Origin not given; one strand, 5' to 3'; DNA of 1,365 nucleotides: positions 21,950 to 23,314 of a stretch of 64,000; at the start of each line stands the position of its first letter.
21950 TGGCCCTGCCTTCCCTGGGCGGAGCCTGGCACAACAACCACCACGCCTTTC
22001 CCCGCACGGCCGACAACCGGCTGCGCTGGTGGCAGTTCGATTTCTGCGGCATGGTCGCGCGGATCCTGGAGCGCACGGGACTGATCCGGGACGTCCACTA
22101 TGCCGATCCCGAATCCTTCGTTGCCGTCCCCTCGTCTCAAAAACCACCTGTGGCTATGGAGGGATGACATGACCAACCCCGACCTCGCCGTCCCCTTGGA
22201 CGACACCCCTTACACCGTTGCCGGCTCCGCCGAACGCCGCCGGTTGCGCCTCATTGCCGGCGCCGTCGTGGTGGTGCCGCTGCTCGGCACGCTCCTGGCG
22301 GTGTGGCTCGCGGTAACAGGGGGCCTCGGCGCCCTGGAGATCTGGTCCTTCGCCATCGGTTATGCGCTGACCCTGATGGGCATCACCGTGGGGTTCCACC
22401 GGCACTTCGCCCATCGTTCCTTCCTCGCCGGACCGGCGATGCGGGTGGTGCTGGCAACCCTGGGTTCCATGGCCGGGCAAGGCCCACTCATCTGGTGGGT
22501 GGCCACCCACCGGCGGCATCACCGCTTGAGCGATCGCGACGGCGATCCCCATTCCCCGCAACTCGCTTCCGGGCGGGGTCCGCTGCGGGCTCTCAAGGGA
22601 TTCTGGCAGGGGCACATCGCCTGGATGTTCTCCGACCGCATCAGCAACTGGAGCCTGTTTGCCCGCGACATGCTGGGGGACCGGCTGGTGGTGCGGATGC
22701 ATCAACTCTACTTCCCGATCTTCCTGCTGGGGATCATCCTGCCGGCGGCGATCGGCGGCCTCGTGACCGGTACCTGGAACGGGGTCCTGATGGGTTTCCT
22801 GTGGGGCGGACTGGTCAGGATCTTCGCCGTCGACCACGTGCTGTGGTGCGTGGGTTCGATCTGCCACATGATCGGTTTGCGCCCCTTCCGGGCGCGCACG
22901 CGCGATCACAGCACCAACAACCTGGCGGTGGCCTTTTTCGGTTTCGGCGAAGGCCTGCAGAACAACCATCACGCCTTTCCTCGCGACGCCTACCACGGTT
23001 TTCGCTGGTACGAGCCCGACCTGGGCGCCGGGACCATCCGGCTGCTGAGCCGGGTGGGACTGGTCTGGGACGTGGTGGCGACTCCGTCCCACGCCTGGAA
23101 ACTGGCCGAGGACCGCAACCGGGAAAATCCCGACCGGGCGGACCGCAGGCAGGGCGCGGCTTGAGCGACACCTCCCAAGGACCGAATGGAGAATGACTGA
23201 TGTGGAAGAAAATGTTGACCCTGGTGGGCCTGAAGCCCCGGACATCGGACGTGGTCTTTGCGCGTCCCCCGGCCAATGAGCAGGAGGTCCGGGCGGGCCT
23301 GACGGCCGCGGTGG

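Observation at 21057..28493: Undescribed lipid-tailoring gene cluster: tandem desaturases, ACP, fatty acyl-AMP ligase, FemAB/GNAT-like acyltransferase, sulfotransferase, flanked by an outer-membrane barrel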

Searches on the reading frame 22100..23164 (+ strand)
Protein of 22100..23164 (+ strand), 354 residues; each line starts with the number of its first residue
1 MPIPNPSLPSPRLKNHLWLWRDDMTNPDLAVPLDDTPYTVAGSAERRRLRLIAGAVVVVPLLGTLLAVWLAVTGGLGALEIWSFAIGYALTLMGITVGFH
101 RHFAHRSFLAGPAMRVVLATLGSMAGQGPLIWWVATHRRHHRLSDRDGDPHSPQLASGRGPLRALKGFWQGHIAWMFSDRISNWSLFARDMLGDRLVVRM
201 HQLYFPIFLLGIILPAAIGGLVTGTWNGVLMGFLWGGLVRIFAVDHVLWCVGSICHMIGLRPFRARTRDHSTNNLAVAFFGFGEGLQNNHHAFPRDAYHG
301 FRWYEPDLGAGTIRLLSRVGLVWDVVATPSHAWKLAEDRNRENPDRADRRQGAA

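Call 3: search_protein_families(library=pfam, proteins=[window:22100-23164:+], max_evalue=0.01)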
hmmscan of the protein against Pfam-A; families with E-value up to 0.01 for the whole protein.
window:22100-23164:+ (354 aa): 1 family
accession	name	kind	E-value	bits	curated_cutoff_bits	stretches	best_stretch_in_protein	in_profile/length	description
PF00487.30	FA_desaturase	-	2.3e-16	60.8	29.7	1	83-299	5-229/253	Fatty acid desaturase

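Call 4: search_protein_families(library=ncbifam, proteins=[window:22100-23164:+], max_evalue=0.01)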
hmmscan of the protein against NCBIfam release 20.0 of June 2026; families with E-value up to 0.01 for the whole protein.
window:22100-23164:+ (354 aa): 1 family
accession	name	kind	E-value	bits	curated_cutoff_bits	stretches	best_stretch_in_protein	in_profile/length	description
NF049918.1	DesA_fam_desat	equivalog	1e-23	84.1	400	1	89-322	19-237/385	DesA family fatty acid desaturase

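Call 38: find_homologous_proteins(query=window:22169-23161:+)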
Query window:22169-23161:+ (331 aa): 7794 proteins with E <= 0.001 among 8000 candidates; the best 120 are listed.
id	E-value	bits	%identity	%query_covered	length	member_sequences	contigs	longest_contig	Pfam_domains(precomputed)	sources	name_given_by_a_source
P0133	3.0e-209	712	93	100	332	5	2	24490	PF00487.31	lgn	-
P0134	4.2e-166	570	78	93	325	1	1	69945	PF00487.31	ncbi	-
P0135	1.6e-155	536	73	94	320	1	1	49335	PF00487.31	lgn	-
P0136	3.7e-152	525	72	93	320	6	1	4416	PF00487.31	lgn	-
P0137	1.7e-122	427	61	90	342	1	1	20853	PF00487.31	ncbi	-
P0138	8.5e-122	425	60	92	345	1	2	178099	PF00487.31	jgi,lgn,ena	-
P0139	8.5e-120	418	58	92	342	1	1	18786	PF00487.31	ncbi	-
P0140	2.3e-104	367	57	89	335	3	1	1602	PF00487.31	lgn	-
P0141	3.1e-102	360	53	96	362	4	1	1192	PF00487.31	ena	-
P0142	6.9e-102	359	56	92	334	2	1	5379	PF00487.31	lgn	-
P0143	6.5e-101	356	57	91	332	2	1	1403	PF00487.31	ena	-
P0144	3.2e-100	354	55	87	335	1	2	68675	PF00487.31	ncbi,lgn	-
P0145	4.2e-100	353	54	92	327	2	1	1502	PF00487.31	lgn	-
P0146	8.3e-100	352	54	96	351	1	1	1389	PF00487.31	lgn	-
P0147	4.8e-98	347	54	89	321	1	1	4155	PF00487.31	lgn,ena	-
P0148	5.5e-98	346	57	88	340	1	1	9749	PF00487.31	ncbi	-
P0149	6.2e-98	346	55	89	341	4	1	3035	PF00487.31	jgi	jgi:stearoyl-CoA desaturase (delta-9 desaturase)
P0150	9.1e-98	346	56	88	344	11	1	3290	PF00487.31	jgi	jgi:stearoyl-CoA desaturase (Delta-9 desaturase)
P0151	1.0e-97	345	52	92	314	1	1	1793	PF00487.31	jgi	jgi:stearoyl-CoA desaturase (Delta-9 desaturase)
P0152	1.9e-97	345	54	87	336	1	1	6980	PF00487.31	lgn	-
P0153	7.4e-97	343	54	89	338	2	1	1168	PF00487.31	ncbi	-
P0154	3.2e-96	341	52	96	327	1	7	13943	PF00487.31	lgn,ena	-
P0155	3.7e-96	340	52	92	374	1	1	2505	PF00487.31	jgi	jgi:stearoyl-CoA desaturase (Delta-9 desaturase)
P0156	5.8e-96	340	53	89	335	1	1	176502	PF00487.31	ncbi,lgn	-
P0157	1.0e-95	339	58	83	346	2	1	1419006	PF00487.31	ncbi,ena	-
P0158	3.0e-95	337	54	88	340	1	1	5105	PF00487.31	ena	-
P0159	4.0e-95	337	54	95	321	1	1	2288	PF00487.31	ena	-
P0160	4.1e-95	337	54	87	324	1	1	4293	PF00487.31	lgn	-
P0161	4.7e-95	337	55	85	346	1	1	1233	PF00487.31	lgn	-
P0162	5.1e-95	337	54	83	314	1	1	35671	PF00487.31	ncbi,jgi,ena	-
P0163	7.8e-95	336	53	88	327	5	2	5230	PF00487.31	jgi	-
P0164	2.2e-94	335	55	87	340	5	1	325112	PF00487.31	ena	-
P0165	3.6e-94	334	52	89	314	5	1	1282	PF00487.31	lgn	-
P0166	7.4e-94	333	55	86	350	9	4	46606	PF00487.31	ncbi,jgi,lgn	ncbi:MAG TPA: acyl-CoA desaturase [Gemmataceae bacterium]|jgi:stearoyl-CoA desaturase (delta-9 desat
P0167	8.1e-94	333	53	86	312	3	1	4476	PF00487.31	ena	-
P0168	1.5e-93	332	53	86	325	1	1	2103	PF00487.31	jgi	-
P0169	2.1e-93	331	53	87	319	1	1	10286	PF00487.31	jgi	jgi:stearoyl-CoA desaturase (Delta-9 desaturase)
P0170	3.3e-93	331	50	93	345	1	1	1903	PF00487.31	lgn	-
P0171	4.0e-93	330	54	87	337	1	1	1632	PF00487.31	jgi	jgi:stearoyl-CoA desaturase (delta-9 desaturase)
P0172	4.1e-93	330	54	85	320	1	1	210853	PF00487.31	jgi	jgi:stearoyl-CoA desaturase (delta-9 desaturase)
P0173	4.2e-93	330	55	85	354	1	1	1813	PF00487.31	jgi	jgi:stearoyl-CoA desaturase (delta-9 desaturase)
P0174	4.7e-93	330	55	87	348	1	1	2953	PF00487.31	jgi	jgi:stearoyl-CoA desaturase (delta-9 desaturase)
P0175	5.9e-93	330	51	91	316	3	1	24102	PF00487.31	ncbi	-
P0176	9.1e-93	329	48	97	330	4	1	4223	PF00487.31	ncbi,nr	ncbi:MAG TPA: fatty acid desaturase [Pyrinomonadaceae bacterium]|nr:fatty acid desaturase [Pyrinomon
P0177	9.2e-93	329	53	86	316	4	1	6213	PF00487.31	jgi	-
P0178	9.3e-93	329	51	92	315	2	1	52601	PF00487.31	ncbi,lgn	-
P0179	1.6e-92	328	52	91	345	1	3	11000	PF00487.31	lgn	-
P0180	2.3e-92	328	55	87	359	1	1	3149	PF00487.31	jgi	jgi:stearoyl-CoA desaturase (delta-9 desaturase)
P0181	2.6e-92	328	52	86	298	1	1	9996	PF00487.31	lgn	-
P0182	3.0e-92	328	53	90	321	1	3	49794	PF00487.31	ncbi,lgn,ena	-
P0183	3.2e-92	327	51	89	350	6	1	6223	PF00487.31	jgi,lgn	-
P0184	3.7e-92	327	50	88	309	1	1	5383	PF00487.31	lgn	-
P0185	4.2e-92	327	53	92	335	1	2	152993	PF00487.31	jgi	jgi:stearoyl-CoA desaturase (delta-9 desaturase)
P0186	5.0e-92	327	52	87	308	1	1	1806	PF00487.31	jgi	jgi:stearoyl-CoA desaturase (delta-9 desaturase)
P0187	5.0e-92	327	52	90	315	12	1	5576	PF00487.31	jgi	-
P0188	7.6e-92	326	49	96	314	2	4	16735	PF00487.31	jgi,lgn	jgi:stearoyl-CoA desaturase (delta-9 desaturase)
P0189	7.8e-92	326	52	83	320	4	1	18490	PF00487.31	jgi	-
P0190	8.7e-92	326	52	86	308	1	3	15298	PF00487.31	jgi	jgi:stearoyl-CoA desaturase (delta-9 desaturase)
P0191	1.2e-91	325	52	86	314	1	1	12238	PF00487.31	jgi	jgi:stearoyl-CoA desaturase (Delta-9 desaturase)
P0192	1.4e-91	325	52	87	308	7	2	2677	PF00487.31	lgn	-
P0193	1.7e-91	325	54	83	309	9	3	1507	PF00487.31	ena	-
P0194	1.8e-91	325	53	93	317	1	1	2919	PF00487.31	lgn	-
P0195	4.5e-91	324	54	84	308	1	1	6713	PF00487.31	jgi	jgi:stearoyl-CoA desaturase (Delta-9 desaturase)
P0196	4.7e-91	324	54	84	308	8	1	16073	PF00487.31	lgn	-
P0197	9.8e-91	323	54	84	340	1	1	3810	PF00487.31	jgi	jgi:stearoyl-CoA desaturase (delta-9 desaturase)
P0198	1.1e-90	322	55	84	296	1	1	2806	PF00487.31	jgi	jgi:stearoyl-CoA desaturase (delta-9 desaturase)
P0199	1.3e-90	322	54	81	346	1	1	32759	PF00487.31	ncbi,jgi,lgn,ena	-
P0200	1.4e-90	322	51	90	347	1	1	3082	PF00487.31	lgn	-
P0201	1.8e-90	322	50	90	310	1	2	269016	PF00487.31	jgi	jgi:stearoyl-CoA desaturase (Delta-9 desaturase)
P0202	2.2e-90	321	50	92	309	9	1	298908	PF00487.31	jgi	jgi:stearoyl-CoA desaturase (delta-9 desaturase)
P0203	2.3e-90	321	54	84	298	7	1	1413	PF00487.31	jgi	jgi:stearoyl-CoA desaturase (delta-9 desaturase)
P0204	3.3e-90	321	49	91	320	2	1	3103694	PF00487.31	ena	-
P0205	3.7e-90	321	55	87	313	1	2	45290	PF00487.31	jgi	jgi:stearoyl-CoA desaturase (Delta-9 desaturase)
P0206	3.7e-90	321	54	85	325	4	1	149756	PF00487.31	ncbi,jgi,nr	ncbi:MAG TPA: acyl-CoA desaturase [Pirellulales bacterium]|jgi:stearoyl-CoA desaturase (delta-9 desa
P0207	4.9e-90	320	49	92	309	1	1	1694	PF00487.31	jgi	jgi:stearoyl-CoA desaturase (Delta-9 desaturase)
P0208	1.1e-89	319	51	87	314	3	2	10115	PF00487.31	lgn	-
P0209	1.1e-89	319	55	86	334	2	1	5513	PF00487.31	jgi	jgi:stearoyl-CoA desaturase (delta-9 desaturase)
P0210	1.4e-89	319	52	86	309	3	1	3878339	PF00487.31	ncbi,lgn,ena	-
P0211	1.5e-89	319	53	84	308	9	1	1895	PF00487.31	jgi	jgi:stearoyl-CoA desaturase (delta-9 desaturase)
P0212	1.6e-89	319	53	83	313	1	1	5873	PF00487.31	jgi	jgi:stearoyl-CoA desaturase (delta-9 desaturase)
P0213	1.6e-89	319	54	86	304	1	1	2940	PF00487.31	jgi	jgi:stearoyl-CoA desaturase (delta-9 desaturase)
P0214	2.0e-89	318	49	89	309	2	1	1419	PF00487.31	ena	-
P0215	2.4e-89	318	53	86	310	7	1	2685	PF00487.31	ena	-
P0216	3.5e-89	317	55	83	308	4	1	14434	PF00487.31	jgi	jgi:stearoyl-CoA desaturase (Delta-9 desaturase)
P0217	5.9e-89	317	53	84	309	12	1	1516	PF00487.31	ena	-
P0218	6.7e-89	316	54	86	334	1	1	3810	PF00487.31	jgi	jgi:stearoyl-CoA desaturase (delta-9 desaturase)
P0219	9.1e-89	316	53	84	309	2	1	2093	PF00487.31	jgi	jgi:stearoyl-CoA desaturase (delta-9 desaturase)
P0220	9.1e-89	316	52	80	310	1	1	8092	PF00487.31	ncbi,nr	ncbi:MAG: acyl-CoA desaturase [Gammaproteobacteria bacterium]|nr:acyl-CoA desaturase [Gammaproteobac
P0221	1.0e-88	316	51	85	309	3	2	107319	PF00487.31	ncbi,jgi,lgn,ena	-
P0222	1.0e-88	316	52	86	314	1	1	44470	PF00487.31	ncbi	-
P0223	1.2e-88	316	54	85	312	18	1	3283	PF00487.31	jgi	jgi:stearoyl-CoA desaturase (Delta-9 desaturase)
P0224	1.3e-88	315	50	89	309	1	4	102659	PF00487.31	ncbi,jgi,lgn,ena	-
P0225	1.4e-88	315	52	87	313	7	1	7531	PF00487.31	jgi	jgi:stearoyl-CoA desaturase (delta-9 desaturase)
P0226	1.6e-88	315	54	87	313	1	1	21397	PF00487.31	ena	-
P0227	2.0e-88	315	52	84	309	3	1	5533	PF00487.31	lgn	-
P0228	2.1e-88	315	51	89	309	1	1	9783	PF00487.31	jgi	jgi:stearoyl-CoA desaturase (Delta-9 desaturase)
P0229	2.4e-88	315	53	85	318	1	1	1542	PF00487.31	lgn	-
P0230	2.4e-88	315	52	84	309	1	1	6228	PF00487.31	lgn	-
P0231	2.5e-88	315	52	84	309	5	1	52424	PF00487.31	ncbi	-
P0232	3.1e-88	314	51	91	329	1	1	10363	PF00487.31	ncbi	-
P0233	3.1e-88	314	52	84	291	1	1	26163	PF00487.31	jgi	jgi:stearoyl-CoA desaturase (Delta-9 desaturase)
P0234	3.6e-88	314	49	95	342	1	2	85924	PF00487.31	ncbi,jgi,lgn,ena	ncbi:MAG TPA: fatty acid desaturase [Pyrinomonadaceae bacterium]|jgi:stearoyl-CoA desaturase (delta-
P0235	4.3e-88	314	49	92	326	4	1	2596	PF00487.31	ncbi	-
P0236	4.7e-88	314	53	85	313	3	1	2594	PF00487.31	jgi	-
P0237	5.1e-88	314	53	85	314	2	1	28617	PF00487.31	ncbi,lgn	-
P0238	6.6e-88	313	47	92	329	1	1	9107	PF00487.31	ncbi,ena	-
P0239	6.9e-88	313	47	92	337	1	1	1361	PF00487.31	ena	-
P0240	7.7e-88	313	78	54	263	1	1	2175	PF00487.31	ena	-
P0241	9.3e-88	313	52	84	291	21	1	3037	PF00487.31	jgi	jgi:stearoyl-CoA desaturase (delta-9 desaturase)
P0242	9.5e-88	313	54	85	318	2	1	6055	PF00487.31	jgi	jgi:stearoyl-CoA desaturase (Delta-9 desaturase)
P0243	9.8e-88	313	51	85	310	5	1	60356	PF00487.31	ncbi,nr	ncbi:MAG: acyl-CoA desaturase [Gammaproteobacteria bacterium]|nr:acyl-CoA desaturase [Gammaproteobac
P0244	1.3e-87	312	50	86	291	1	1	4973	PF00487.31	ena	-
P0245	1.4e-87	312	49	92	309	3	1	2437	PF00487.31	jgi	jgi:stearoyl-CoA desaturase (Delta-9 desaturase)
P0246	1.6e-87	312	50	89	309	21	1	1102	PF00487.31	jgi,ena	-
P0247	1.8e-87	312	52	85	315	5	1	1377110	PF00487.31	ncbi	-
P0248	1.8e-87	312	52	85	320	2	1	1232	PF00487.31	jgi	-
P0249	1.9e-87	312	48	94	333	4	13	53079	PF00487.31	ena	-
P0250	1.9e-87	312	50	83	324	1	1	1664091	PF00487.31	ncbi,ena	-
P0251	2.2e-87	311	53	84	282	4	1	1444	PF00487.31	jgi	jgi:stearoyl-CoA desaturase (delta-9 desaturase)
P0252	2.5e-87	311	51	91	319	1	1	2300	PF00487.31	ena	-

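Call 39: find_encoding_contigs(protein=P0138, flank=8000, max_places=2)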
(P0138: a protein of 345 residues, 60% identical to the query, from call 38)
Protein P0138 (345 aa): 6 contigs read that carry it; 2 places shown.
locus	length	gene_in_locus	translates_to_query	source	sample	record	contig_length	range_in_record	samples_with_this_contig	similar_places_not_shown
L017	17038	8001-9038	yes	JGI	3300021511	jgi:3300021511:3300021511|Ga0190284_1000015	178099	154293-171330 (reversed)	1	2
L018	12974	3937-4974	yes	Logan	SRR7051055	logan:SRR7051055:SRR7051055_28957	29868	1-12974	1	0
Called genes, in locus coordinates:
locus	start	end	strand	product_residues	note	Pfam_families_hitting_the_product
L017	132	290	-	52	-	-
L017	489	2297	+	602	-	PF13188:PAS_8 (faint), PF08447:PAS_3, PF00989:PAS, PF08448:PAS_4, PF13426:PAS_9, PF08447:PAS_3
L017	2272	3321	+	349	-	PF08447:PAS_3 (weak), PF07536:HWE_HK, PF07568:HisKA_2, PF13581:HATPase_c_2 (weak), PF02518:HATPase_c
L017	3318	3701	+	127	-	PF00072:Response_reg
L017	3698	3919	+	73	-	-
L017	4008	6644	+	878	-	-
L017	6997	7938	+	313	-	PF00487:FA_desaturase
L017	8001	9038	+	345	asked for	PF00487:FA_desaturase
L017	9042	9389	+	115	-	PF00550:PP-binding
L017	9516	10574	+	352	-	PF00583:Acetyltransf_1 (faint)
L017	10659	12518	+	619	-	PF00501:AMP-binding, PF23024:AMP-dom_DIP2-like (faint), PF24919:Mug62 (weak)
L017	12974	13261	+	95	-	-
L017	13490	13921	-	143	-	-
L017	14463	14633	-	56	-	-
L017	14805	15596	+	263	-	PF00106:adh_short, PF08659:KR, PF13561:adh_short_C2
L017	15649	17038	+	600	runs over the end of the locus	PF01081:Aldolase, PF00294:PfkB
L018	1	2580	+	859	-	?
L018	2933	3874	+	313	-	PF00487:FA_desaturase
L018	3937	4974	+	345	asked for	PF00487:FA_desaturase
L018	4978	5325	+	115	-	PF00550:PP-binding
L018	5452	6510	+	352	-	PF00583:Acetyltransf_1 (faint)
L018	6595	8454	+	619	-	PF00501:AMP-binding, PF23024:AMP-dom_DIP2-like (faint), PF24919:Mug62 (weak)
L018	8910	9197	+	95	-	-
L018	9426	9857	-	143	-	-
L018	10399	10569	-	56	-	-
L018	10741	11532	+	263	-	PF00106:adh_short, PF08659:KR, PF13561:adh_short_C2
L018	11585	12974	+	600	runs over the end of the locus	PF01081:Aldolase, PF00294:PfkB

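Call 40: find_encoding_contigs(protein=P0137, flank=8000, max_places=2)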
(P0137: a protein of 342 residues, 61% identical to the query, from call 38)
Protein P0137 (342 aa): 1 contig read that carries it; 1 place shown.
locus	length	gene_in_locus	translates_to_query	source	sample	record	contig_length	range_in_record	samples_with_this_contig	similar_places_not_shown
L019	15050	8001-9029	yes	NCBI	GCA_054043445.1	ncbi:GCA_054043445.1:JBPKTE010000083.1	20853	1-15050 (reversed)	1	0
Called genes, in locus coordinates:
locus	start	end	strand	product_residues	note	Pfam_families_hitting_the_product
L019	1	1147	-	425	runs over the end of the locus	PF00364:Biotin_lipoyl, PF02817:E3_binding, PF00198:2-oxoacid_dh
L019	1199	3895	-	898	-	PF28598:PDH_E1_N, PF00456:Transketolase_N, PF17831:PDH_E1_M, PF22613:Transketolase_C_1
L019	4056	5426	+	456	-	PF03972:MmgE_PrpD_N, PF19305:MmgE_PrpD_C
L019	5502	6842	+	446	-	PF14522:Cytochrome_C7 (faint), PF14537:Cytochrom_c3_2 (faint)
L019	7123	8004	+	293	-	PF00487:FA_desaturase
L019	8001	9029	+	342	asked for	PF00487:FA_desaturase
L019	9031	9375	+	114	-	PF00550:PP-binding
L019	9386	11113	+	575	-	PF00501:AMP-binding, PF23024:AMP-dom_DIP2-like (weak)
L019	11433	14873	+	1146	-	PF05922:Inhibitor_I9 (weak), PF00082:Peptidase_S8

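Call 49: search_solved_structures(query=window:22169-23161:+, max_evalue=0.01, show_alignments=1)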
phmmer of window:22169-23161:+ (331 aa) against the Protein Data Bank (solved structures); distinct sequences matched with E-value up to 0.01: 2.
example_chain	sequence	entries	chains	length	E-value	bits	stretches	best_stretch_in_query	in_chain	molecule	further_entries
4ymk_A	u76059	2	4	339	1.4e-23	86.7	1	59-301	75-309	Acyl-CoA desaturase 1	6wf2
4zyo_A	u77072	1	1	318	5.5e-23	84.8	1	26-301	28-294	Acyl-CoA desaturase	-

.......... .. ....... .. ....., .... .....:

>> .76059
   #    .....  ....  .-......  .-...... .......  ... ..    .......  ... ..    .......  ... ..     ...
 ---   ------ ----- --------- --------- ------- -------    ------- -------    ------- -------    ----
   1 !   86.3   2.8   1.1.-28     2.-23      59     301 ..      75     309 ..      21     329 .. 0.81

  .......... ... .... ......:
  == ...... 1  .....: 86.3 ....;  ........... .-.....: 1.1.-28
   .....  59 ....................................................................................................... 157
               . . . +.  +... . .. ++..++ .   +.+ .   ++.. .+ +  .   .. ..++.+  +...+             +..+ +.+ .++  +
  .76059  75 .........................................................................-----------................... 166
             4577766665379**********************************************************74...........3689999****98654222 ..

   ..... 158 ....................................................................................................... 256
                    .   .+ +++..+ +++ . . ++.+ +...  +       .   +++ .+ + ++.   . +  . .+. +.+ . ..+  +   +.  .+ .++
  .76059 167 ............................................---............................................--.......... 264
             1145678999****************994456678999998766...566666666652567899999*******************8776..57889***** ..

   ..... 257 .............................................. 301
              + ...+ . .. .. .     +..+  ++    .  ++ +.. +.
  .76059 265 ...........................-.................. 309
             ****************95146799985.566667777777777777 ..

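Call 56: find_encoding_contigs(protein=P0157, flank=6000, max_places=1)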
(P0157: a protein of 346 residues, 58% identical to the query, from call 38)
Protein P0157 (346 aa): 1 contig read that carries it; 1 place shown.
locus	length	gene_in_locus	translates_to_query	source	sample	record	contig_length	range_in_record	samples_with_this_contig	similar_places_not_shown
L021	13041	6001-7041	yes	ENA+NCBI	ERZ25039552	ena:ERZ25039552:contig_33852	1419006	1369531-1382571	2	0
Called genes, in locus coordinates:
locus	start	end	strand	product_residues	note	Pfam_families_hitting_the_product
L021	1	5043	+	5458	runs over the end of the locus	PF14765:PS-DH, PF21089:PKS_DH_N, PF08242:Methyltransf_12, PF13489:Methyltransf_23, PF00109:ketoacyl-synt, PF00550:PP-binding, PF02801:Ketoacyl-synt_C, PF16197:KAsynt_C_assoc, +37 more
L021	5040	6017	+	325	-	PF00487:FA_desaturase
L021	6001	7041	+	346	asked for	PF00487:FA_desaturase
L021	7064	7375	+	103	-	PF00550:PP-binding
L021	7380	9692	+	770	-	PF00109:ketoacyl-synt, PF02801:Ketoacyl-synt_C, PF16197:KAsynt_C_assoc, PF22336:RhiE-like_linker (weak), PF22621:CurL-like_PKS_C (weak)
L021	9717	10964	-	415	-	PF00109:ketoacyl-synt, PF02801:Ketoacyl-synt_C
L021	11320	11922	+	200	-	-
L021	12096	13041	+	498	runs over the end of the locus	PF22244:GCE_fung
